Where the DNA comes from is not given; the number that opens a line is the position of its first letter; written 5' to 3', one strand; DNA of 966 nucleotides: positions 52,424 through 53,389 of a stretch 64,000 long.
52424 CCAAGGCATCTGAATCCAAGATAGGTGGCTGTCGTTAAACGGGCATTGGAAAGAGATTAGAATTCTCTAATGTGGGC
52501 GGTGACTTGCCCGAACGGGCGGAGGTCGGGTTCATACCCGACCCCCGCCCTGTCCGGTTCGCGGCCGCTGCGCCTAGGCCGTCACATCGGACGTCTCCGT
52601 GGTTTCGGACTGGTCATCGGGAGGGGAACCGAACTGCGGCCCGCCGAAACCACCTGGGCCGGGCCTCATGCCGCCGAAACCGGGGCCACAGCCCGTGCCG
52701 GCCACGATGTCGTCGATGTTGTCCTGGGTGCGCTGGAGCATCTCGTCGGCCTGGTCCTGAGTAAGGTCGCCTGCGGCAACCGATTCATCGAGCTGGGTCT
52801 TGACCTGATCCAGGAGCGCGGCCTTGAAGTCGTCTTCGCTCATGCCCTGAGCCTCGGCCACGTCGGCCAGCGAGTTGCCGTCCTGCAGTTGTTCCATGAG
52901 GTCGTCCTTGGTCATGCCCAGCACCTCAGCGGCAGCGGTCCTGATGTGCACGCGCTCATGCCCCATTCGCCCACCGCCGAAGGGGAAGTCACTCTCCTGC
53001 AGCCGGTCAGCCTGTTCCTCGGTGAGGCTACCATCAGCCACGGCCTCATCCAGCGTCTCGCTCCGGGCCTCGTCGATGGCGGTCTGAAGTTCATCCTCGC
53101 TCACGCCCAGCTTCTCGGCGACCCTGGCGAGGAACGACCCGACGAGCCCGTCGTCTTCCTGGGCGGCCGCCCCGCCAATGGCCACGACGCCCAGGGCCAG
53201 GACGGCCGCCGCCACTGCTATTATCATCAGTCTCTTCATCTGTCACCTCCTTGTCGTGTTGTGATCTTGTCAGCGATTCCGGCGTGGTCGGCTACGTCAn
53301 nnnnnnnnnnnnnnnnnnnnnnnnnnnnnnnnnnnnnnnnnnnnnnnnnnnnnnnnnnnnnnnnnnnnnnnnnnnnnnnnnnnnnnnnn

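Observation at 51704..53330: Tandem LTXXQ (CpxP/Spy-like) paralogs with duplicated RBS-start modules and micro-uORFs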

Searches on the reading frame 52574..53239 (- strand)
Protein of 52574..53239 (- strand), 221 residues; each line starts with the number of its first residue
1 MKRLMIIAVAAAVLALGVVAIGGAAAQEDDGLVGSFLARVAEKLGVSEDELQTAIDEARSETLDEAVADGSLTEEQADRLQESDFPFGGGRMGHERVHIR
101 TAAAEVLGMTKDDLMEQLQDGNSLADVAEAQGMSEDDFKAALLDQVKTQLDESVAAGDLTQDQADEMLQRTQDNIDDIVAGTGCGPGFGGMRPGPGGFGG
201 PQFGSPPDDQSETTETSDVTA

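Call 6: search_protein_families(library=pfam, proteins=[window:52574-53239:-], max_evalue=0.1)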
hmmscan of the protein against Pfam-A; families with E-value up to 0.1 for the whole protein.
window:52574-53239:- (221 aa): 8 families
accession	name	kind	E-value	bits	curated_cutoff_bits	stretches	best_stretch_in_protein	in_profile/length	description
PF10925.13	DUF2680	-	8.6e-05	23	25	0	150-171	24-45/57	Protein of unknown function (DUF2680)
PF20787.2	SPP1_GP23-1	-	0.00054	20.3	27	0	153-167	24-38/47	SPP1 phage GP23.1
PF22451.2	NirdL-like_HTH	-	0.0034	17.4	27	0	39-55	21-37/47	Siroheme decarboxylase NirDL-like HTH domain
PF02861.25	Clp_N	-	0.0084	16.7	20.7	1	35-59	28-52/53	Clp amino terminal domain, pathogenicity island component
PF08044.16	DUF1707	-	0.016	15.6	27.6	0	144-170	9-35/53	DUF1707 SHOCT-like domain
PF13542.12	HTH_Tnp_ISL3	-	0.019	14.8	27.4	0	39-57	31-49/51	Helix-turn-helix domain of transposase family ISL3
PF06527.16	TniQ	-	0.042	14.9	27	0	29-101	8-55/142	TniQ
PF01323.26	DSBA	-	0.057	13.6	25.6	0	117-152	118-154/191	DSBA-like thioredoxin domain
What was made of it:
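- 52574..53239 (-): Paralog 2: secreted DUF2680-like helical protein, 221 aa, divergent to the response-regulator gene. DUF2680 at 23.0 bits, just under the cutoff of 25 (call 6).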

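Call 16: find_homologous_proteins(query=window:52574-53239:-)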
Query window:52574-53239:- (221 aa): 444 proteins with E <= 0.001 among 6882 candidates; the best 120 are listed.
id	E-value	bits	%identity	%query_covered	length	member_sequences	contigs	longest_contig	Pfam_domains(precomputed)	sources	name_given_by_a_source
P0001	6.9e-133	459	100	100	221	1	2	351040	-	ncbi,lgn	-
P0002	2.9e-111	388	85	100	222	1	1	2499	-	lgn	-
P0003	3.2e-106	372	84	100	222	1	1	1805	-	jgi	jgi:polyhydroxyalkanoate synthesis regulator phasin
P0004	1.4e-103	363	85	100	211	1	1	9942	-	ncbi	-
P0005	2.8e-95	336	79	100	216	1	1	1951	-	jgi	jgi:polyhydroxyalkanoate synthesis regulator phasin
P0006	3.0e-95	336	76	100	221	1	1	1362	PF10925.14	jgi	-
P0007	1.9e-92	327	76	100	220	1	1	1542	PF10925.14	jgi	jgi:polyhydroxyalkanoate synthesis regulator phasin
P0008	9.0e-92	325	76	100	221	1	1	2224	-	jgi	jgi:hypothetical protein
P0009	1.2e-91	324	76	100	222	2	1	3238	-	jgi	-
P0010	3.8e-91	323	76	100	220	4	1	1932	-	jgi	jgi:polyhydroxyalkanoate synthesis regulator phasin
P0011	1.5e-90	321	74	100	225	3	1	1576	-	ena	-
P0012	4.0e-90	319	72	100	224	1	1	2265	PF10925.14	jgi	jgi:lambda repressor-like predicted transcriptional regulator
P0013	2.0e-88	314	70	100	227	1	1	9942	PF10925.14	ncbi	-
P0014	3.3e-87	310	74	87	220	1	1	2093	-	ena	-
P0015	1.8e-86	307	76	81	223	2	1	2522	-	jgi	-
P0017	4.0e-85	303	69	100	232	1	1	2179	PF10925.14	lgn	-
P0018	3.9e-84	300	69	100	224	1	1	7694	PF10925.14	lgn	-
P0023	7.5e-80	286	65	89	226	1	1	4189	PF10925.14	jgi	jgi:polyhydroxyalkanoate synthesis regulator phasin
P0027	1.9e-77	278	69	98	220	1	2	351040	PF10925.14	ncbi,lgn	-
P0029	2.4e-77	278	66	100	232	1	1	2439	PF10925.14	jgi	-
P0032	1.1e-75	272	62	100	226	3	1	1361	PF10925.14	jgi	jgi:polyhydroxyalkanoate synthesis regulator phasin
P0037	6.7e-73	263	61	89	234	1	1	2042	PF10925.14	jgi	jgi:polyhydroxyalkanoate synthesis regulator phasin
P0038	1.9e-72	262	66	89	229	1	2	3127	PF10925.14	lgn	-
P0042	5.2e-70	254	53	88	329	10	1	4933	PF20787.3,PF10925.14,PF21291.4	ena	-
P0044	1.0e-68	249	64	71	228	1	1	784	PF10925.14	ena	-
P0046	8.6e-68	246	60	90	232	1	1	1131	PF10925.14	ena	-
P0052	1.2e-65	239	60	81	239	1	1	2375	PF10925.14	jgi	-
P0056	9.5e-65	236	50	92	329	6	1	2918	PF10925.14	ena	-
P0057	4.2e-62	228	59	100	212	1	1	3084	PF10925.14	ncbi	-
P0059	1.7e-61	226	56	89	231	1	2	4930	PF10925.14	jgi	jgi:uncharacterized protein YidB (DUF937 family)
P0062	2.0e-59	219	50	80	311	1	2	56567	PF20787.3,PF10925.14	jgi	jgi:polyhydroxyalkanoate synthesis regulator phasin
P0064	2.6e-58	215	56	91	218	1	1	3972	PF10925.14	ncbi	-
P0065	3.0e-58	215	57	100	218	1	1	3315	PF10925.14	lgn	-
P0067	4.0e-58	215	56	91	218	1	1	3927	PF10925.14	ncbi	-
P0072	2.8e-57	212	56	100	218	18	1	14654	PF10925.14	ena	-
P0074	4.2e-57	211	57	74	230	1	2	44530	PF10925.14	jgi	jgi:polyhydroxyalkanoate synthesis regulator phasin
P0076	8.6e-57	210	56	92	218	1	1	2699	PF10925.14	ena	-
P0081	4.1e-56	208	55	83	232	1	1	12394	PF10925.14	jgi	jgi:polyhydroxyalkanoate synthesis regulator phasin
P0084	1.3e-55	207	55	100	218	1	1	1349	PF10925.14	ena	-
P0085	1.3e-55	207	56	100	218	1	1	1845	PF10925.14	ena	-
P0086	1.4e-55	207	55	92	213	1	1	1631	PF10925.14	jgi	jgi:polyhydroxyalkanoate synthesis regulator phasin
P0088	1.9e-55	206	55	100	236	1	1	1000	PF10925.14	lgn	-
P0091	5.8e-55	205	55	100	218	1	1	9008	PF10925.14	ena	-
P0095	1.3e-54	203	55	100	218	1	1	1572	PF10925.14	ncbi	-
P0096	1.7e-54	203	59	83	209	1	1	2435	PF10925.14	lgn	-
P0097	3.3e-54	202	54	100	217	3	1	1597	PF10925.14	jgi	jgi:polyhydroxyalkanoate synthesis regulator phasin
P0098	3.6e-54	202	54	100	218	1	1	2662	PF10925.14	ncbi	-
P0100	5.3e-54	201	59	81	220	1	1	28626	PF10925.14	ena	-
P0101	5.6e-54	201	55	87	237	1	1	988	PF10925.14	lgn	-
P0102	6.7e-54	201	55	100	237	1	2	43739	PF10925.14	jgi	jgi:polyhydroxyalkanoate synthesis regulator phasin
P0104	2.3e-53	199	54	100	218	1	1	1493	PF10925.14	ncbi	-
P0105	2.7e-53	199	53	100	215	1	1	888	PF10925.14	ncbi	-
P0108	5.3e-52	195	53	100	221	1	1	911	PF10925.14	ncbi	-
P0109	5.9e-52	195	51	98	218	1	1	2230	PF10925.14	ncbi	-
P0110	6.2e-52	195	54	78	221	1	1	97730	PF10925.14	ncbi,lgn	-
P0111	9.1e-52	194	57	81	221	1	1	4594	PF10925.14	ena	-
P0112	1.1e-51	194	54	90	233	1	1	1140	PF10925.14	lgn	-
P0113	1.2e-51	194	54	91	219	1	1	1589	PF10925.14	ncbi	-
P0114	1.9e-51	193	56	83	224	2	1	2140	PF10925.14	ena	-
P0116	2.6e-51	193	50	92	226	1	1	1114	PF10925.14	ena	-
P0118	5.6e-51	191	55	82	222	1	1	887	PF10925.14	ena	-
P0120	1.7e-50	190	52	87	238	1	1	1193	PF10925.14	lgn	-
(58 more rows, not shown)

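Call 18: find_related_loci(query=A2, collection=genome_contigs, flank=6000)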
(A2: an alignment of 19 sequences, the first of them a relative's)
Query A2 (221 aa) in genome_contigs; peptide patterns used: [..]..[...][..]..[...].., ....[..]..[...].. (x = any residue, [..] = any of these).
321 stretches matched a pattern; 104 encode a relative of the query (tblastn E <= 1e-3); the best 80 are kept; 80 distinct loci.
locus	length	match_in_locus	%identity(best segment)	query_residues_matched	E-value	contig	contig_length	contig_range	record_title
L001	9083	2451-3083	85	1-221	4e-102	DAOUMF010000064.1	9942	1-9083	MAG TPA_asm: Dehalococcoidia bacterium isolate W31_80 k127_436493, whole genome shotgun sequence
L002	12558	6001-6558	60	25-221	2e-65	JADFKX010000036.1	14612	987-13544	MAG: Chloroflexota bacterium isolate B4T1B11 B4T1B11_NODE635, whole genome shotgun sequence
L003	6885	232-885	54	1-221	9e-60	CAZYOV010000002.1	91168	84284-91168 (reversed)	MAG TPA_asm: uncultured Dehalococcoidia bacterium isolate binchicken_co85_35 genome assembly, contig: NODE_115_length_91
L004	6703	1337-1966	55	25-221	8e-57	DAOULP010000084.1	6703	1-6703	MAG TPA_asm: Dehalococcoidia bacterium isolate W31_46 k127_574157, whole genome shotgun sequence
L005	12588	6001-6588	59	1-186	3e-56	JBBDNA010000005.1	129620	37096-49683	MAG: Dehalococcoidia bacterium isolate LejiaB_68_106 Lejia_B_171_length_129620_cov_63, whole genome shotgun sequence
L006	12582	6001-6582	54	1-184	3e-55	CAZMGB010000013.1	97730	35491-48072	MAG TPA_asm: uncultured Dehalococcoidia bacterium isolate SRP323688_co1_256 genome assembly, contig: NODE_439_length_977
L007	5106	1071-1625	61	1-183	3e-46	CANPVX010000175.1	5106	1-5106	MAG: uncultured bacterium isolate TVG05_bin235 genome assembly, contig: NODE_35135_length_5106_cov_6.676429, whole genom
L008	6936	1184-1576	60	25-165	4e-44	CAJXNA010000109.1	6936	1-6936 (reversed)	MAG TPA_asm: uncultured Chloroflexi bacterium isolate SRR5189789_bin.6_MetaBAT_v2.12.1_MAG genome assembly, contig: NODE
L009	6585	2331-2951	54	1-197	1e-43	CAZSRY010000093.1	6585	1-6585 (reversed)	MAG TPA_asm: uncultured Dehalococcoidia bacterium isolate binchicken_co89_500 genome assembly, contig: NODE_24825_length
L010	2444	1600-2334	40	1-221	6e-40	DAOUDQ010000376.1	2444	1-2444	MAG TPA_asm: Dehalococcoidia bacterium isolate M62_289 227363, whole genome shotgun sequence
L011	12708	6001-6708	40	1-205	1e-39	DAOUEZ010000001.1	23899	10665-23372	MAG TPA_asm: Dehalococcoidia bacterium isolate N9_412 k139_1311744, whole genome shotgun sequence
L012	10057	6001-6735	39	1-217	6e-39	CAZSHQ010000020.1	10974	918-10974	MAG TPA_asm: uncultured Dehalococcoidia bacterium isolate binchicken_co228_504 genome assembly, contig: NODE_9023_length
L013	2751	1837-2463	43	1-179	2e-36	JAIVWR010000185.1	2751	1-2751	MAG: Acidobacteriota bacterium isolate HYP3_US_01_6 NODE_35358_length_2751_cov_0.211890, whole genome shotgun sequence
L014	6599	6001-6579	46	5-179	1e-35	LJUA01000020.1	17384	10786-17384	MAG: Dehalococcoidia bacterium SM23_28_2 WORSMTZ_6127, whole genome shotgun sequence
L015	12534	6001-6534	47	21-185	2e-35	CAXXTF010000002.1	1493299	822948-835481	MAG: Dehalococcoidia bacterium isolate b426fa95-c85f-4e70-a700-4121ed63f50a genome assembly, contig: contig_2, whole gen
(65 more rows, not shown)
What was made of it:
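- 52574..53239 (-): 444 homologs, mostly from Dehalococcoidia MAGs (calls 16, 18).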

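Call 24: search_solved_structures(query=A3, max_evalue=1)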
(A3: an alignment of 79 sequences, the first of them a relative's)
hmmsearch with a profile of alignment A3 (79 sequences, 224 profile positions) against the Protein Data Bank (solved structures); distinct sequences matched with E-value up to 1: 8.
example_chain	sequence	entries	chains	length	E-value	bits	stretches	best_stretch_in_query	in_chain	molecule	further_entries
7ewc_A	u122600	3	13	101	0.038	16.8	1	137-205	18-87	Putative antitoxin HigA2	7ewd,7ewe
9w15_B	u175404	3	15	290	0.072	15.9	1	144-176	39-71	3-hydroxyacyl-CoA dehydrogenase, NAD binding domain protein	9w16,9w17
3mog_A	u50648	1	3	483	0.18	14.6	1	31-120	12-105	Probable 3-hydroxybutyryl-CoA dehydrogenase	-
28li_A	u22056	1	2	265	0.26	14.1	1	123-197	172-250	Uncharacterized conserved protein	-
7bb9_A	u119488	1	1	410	0.62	12.9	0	154-187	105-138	Lugdulysin E242Q Y315F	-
7bb8_A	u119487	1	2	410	0.63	12.8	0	154-187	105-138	Neutral metalloprotease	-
8j2m_A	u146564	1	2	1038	0.86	12.4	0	134-188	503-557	Na+/H+ antiporter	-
8iwo_A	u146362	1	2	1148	0.9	12.3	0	134-188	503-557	OsSOS1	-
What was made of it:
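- Tried and rejected: PDB sequence search: best E=0.038, not meaningful (call 24).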

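Call 25: search_protein_families(library=ncbifam, proteins=[window:52574-53239:-], max_evalue=0.001)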
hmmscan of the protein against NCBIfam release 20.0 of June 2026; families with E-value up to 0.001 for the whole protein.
window:52574-53239:- (221 aa): 0 families

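Call 28: predict_structure(alignment_id=A3)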
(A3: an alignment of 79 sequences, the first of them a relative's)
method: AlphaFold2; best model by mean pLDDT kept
length: 221 residues; sequences in the alignment: 79
mean_pLDDT: 63.7   pTM: 0.45
mean pLDDT of the five models: 63.7, 61.7, 61.2, 59.4, 58.8
residues with pLDDT >= 90: 0; 70-90: 113; 50-70: 38; < 50: 70
segments of 3 or more residues with pLDDT < 50: 15-33, 88-95, 183-221
pLDDT, mean of each block of 10 residues (from residue 1): 53 48 37 58 71 73 75 72 51 56 85 81 83 87 87 78 76 80 44 36 38 35 38
secondary structure, 60 per line:
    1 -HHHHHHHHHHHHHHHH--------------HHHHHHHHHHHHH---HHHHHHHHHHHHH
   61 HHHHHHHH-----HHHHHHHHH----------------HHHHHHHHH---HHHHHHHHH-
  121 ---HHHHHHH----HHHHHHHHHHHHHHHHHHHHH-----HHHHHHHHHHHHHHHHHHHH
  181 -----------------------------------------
elements in order: H2-17 H32-44 H48-68 H74-82 H99-107 H111-119 H124-130 H135-155 H161-180
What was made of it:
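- On LTXXQ / CpxP-Spy family (Pfam PF07813): The AF2 model is all-helical but has a mean pLDDT of 63.7 (call 28).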

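Call 31: find_related_loci(query=P0001, collection=metagenome_contigs, flank=3000)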
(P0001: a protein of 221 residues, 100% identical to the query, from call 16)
Query P0001 (221 aa) in metagenome_contigs; peptide patterns used: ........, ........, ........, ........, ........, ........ (x = any residue, [..] = any of these).
240 stretches matched a pattern; 10 encode a relative of the query (tblastn E <= 1e-3); 10 distinct loci.
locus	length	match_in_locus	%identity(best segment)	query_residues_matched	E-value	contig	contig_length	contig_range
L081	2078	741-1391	78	1-221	6e-96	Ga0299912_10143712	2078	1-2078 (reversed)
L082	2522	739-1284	76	1-180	5e-83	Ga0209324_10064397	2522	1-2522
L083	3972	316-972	70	1-221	4e-76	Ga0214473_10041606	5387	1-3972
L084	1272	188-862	73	1-221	1e-76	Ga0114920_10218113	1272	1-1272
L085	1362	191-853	76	1-221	8e-74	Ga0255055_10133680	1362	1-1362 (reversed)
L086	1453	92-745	69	1-221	3e-72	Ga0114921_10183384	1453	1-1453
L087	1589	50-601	53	6-182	6e-51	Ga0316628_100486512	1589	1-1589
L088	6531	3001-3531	40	41-212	4e-25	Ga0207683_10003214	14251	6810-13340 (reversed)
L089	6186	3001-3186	45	38-170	3e-7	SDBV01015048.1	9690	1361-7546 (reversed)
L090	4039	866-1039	43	38-91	6e-7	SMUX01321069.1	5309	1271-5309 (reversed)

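Call 39: find_encoding_contigs(protein=P0002, flank=2500, max_places=2)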
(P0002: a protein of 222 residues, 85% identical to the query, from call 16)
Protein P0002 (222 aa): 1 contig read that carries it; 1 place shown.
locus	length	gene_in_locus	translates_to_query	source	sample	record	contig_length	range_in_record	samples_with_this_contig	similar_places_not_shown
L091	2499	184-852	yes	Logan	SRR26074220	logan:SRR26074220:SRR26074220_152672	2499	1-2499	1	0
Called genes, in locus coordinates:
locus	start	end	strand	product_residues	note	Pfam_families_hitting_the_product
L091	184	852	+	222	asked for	-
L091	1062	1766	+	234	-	-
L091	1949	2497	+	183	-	?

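Call 40: find_encoding_contigs(protein=P0003, flank=2500, max_places=2)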
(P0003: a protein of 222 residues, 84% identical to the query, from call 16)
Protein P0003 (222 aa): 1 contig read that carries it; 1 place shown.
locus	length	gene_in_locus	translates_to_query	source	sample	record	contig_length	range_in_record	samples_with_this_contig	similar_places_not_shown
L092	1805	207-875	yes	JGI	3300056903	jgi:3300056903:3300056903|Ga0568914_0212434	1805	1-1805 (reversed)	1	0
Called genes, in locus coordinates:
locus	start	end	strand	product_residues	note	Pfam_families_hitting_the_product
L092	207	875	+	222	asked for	-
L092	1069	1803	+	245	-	?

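Call 41: find_encoding_contigs(protein=P0005, flank=2500, max_places=2)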
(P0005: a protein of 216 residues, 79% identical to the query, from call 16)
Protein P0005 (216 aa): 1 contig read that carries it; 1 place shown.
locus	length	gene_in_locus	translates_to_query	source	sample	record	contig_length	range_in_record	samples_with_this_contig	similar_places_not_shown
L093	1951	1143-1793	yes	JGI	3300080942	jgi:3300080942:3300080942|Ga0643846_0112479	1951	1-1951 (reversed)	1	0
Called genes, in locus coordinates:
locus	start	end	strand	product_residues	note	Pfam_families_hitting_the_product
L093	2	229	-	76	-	?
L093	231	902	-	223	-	PF00072:Response_reg, PF00486:Trans_reg_C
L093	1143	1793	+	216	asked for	-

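Call 42: find_encoding_contigs(protein=P0007, flank=2500, max_places=2)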
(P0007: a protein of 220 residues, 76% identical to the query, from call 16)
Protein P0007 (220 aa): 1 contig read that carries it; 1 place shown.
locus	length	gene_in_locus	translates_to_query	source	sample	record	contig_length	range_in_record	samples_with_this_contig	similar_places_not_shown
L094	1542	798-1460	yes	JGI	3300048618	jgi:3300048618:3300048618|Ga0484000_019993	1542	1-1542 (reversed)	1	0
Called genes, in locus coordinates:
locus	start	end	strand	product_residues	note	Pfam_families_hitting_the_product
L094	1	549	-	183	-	?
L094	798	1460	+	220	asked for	PF10925:DUF2680 (faint)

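Call 43: find_encoding_contigs(protein=P0008, flank=2500, max_places=2)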
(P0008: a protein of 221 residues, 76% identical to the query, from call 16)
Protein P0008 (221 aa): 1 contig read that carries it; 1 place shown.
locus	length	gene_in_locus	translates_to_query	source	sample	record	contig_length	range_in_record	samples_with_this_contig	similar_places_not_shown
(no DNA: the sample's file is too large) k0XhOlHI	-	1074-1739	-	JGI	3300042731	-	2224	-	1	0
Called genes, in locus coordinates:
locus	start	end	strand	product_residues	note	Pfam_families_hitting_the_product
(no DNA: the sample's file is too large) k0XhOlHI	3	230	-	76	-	?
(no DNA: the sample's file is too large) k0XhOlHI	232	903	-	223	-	PF00072:Response_reg, PF00486:Trans_reg_C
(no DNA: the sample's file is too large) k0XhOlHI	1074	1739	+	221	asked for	-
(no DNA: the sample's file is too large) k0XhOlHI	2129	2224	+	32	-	?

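Call 44: find_encoding_contigs(protein=P0009, flank=2500, max_places=2)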
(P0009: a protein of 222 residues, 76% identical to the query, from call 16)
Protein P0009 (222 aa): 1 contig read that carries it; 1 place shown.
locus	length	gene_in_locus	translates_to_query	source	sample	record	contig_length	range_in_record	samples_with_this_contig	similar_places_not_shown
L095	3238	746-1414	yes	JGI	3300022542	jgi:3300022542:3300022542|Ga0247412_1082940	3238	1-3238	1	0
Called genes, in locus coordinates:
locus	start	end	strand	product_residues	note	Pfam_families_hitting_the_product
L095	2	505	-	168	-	?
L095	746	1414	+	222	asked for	-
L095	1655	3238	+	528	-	?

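Call 45: find_encoding_contigs(protein=P0010, flank=2500, max_places=2)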
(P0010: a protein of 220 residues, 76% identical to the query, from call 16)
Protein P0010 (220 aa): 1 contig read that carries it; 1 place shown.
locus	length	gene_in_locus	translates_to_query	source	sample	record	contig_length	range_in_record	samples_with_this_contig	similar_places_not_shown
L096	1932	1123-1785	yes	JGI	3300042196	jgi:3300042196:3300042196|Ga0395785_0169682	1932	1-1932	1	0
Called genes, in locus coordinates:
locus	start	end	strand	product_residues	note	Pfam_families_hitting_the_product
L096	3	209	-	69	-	?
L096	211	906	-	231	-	PF00072:Response_reg, PF00486:Trans_reg_C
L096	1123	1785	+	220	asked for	-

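Call 47: search_protein_families(library=pfam, alignment_id=A3, max_evalue=0.01)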
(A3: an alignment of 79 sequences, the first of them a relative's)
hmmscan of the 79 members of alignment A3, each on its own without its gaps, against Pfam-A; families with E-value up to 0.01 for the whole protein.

A. member 1, P0001 (221 aa): 4 families
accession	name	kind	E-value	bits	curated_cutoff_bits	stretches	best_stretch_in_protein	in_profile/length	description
PF10925.13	DUF2680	-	8.6e-05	23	25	0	150-171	24-45/57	Protein of unknown function (DUF2680)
PF20787.2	SPP1_GP23-1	-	0.00054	20.3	27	0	153-167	24-38/47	SPP1 phage GP23.1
PF22451.2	NirdL-like_HTH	-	0.0034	17.4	27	0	39-55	21-37/47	Siroheme decarboxylase NirDL-like HTH domain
PF02861.25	Clp_N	-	0.0084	16.7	20.7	0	35-59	28-52/53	Clp amino terminal domain, pathogenicity island component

B. families by the number of members that match (of 79 scanned): 33 families (the first 25 are shown)
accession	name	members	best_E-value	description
PF10925.13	DUF2680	76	1.9e-09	Protein of unknown function (DUF2680)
PF20787.2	SPP1_GP23-1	13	0.00024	SPP1 phage GP23.1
PF02268.21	TFIIA_gamma_N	12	0.00019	Transcription initiation factor IIA, gamma subunit, helical domain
PF08044.16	DUF1707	12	0.00077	DUF1707 SHOCT-like domain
PF02861.25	Clp_N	10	0.00027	Clp amino terminal domain, pathogenicity island component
PF01323.26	DSBA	8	0.0017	DSBA-like thioredoxin domain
PF04539.22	Sigma70_r3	7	0.00041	Sigma-70 region 3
PF22451.2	NirdL-like_HTH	7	0.00044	Siroheme decarboxylase NirDL-like HTH domain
PF20432.4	Xre-like-HTH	5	0.00076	Antitoxin Xre-like helix-turn-helix domain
PF16305.10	DUF4947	5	0.0058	Domain of unknown function (DUF4947)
PF13551.12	HTH_29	4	0.0016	Winged helix-turn helix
PF13560.12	HTH_31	3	0.0013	Helix-turn-helix domain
PF20155.4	TMP_3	2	0.00029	Tape measure protein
PF16007.11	DUF4777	2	0.00087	Domain of unknown function (DUF4777)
PF20159.5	YidB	2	0.0013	YidB-like protein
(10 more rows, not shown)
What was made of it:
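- On DUF2680 (Pfam PF10925): 76 of 79 homologs match at E<=0.01, best 1.9e-9 (call 47).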
